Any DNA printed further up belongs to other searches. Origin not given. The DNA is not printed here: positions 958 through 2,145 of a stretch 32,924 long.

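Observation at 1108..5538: FeeM-like acyltransferase operon with two carboxylate-activating enzymes and an amidohydrolase, next to PEP-CTERM/EPS genes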

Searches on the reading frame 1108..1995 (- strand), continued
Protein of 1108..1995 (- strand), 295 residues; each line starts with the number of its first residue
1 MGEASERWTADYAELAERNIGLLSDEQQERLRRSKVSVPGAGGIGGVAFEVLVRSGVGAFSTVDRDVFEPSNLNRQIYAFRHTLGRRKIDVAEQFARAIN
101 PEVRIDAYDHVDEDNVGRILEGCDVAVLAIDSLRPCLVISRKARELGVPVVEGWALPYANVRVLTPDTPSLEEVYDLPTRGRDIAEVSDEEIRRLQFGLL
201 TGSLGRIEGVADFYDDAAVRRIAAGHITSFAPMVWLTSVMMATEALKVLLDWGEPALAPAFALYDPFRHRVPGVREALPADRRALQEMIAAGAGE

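Call 65: find_encoding_contigs(protein=P0306, flank=7000, max_places=1)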
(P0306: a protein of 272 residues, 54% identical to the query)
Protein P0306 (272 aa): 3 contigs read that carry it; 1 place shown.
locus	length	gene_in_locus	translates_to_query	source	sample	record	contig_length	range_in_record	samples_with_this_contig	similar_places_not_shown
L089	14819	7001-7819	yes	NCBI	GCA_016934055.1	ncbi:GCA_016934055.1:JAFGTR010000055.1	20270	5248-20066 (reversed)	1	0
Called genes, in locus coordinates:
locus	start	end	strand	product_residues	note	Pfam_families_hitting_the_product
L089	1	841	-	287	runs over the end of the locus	-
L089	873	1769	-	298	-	PF13884:Peptidase_S74, PF18962:Por_Secre_tail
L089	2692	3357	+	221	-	PF01386:Ribosomal_L25p, PF14693:Ribosomal_TL5_C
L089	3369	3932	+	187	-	PF01195:Pept_tRNA_hydro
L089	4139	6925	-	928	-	PF08448:PAS_4 (weak), PF00989:PAS, PF13426:PAS_9, PF08448:PAS_4, PF13426:PAS_9, PF00512:HisKA, PF02518:HATPase_c, PF00072:Response_reg, +2 more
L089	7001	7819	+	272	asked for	PF00899:ThiF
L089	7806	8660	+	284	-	PF04909:Amidohydro_2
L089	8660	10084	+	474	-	-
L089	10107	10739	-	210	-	PF00765:Autoind_synth (weak), PF13444:Acetyltransf_5, PF21926:FeeM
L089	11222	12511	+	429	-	PF07690:MFS_1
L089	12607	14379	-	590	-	PF00999:Na_H_Exchanger, PF02254:TrkA_N (weak)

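Call 99: search_protein_families(library=padloc, proteins=[window:1108-1995:-], max_evalue=0.001)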
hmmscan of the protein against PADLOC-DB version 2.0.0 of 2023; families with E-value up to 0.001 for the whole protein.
window:1108-1995:- (295 aa): 30 families (the best 25 are shown)
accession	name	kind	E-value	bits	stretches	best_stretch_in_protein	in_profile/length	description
PDLC00829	E1-E2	-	3.6e-14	50.7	1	29-151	167-291/426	E1-E2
PDLC00855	E1-E2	-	2e-12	45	1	23-109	292-377/579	E1-E2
PDLC00828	E1-E2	-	2.9e-12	44.6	1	29-151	171-295/431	E1-E2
PDLC00840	E1-E2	-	4.8e-12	43.7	1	24-159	204-344/458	E1-E2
PDLC00856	E1-E2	-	2.5e-11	40.8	1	29-158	318-450/573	E1-E2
PDLC00844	E1-E2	-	4.5e-11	40.1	1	23-130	266-375/489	E1-E2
PDLC00836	E1-E2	-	1.2e-10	38.6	1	23-159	331-472/602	E1-E2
PDLC00842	E1-E2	-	2.3e-09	34.5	1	9-127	286-400/549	E1-E2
PDLC00847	E1-E2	-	3.7e-09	33.5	1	29-153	282-407/523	E1-E2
PDLC00848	E1-E2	-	3.8e-09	33.4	1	27-109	368-449/607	E1-E2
PDLC00852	E1-E2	-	9.8e-09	32.3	1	28-108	321-400/546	E1-E2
PDLC00837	E1-E2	-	1.2e-08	32.2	1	28-89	320-375/593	E1-E2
PDLC00850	E1-E2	-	3e-08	30.6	1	33-159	314-444/566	E1-E2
PDLC00832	E1-E2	-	8.3e-08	28.9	1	25-124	330-431/588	E1-E2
PDLC00841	E1-E2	-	1.6e-07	28.5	1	10-108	329-428/590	E1-E2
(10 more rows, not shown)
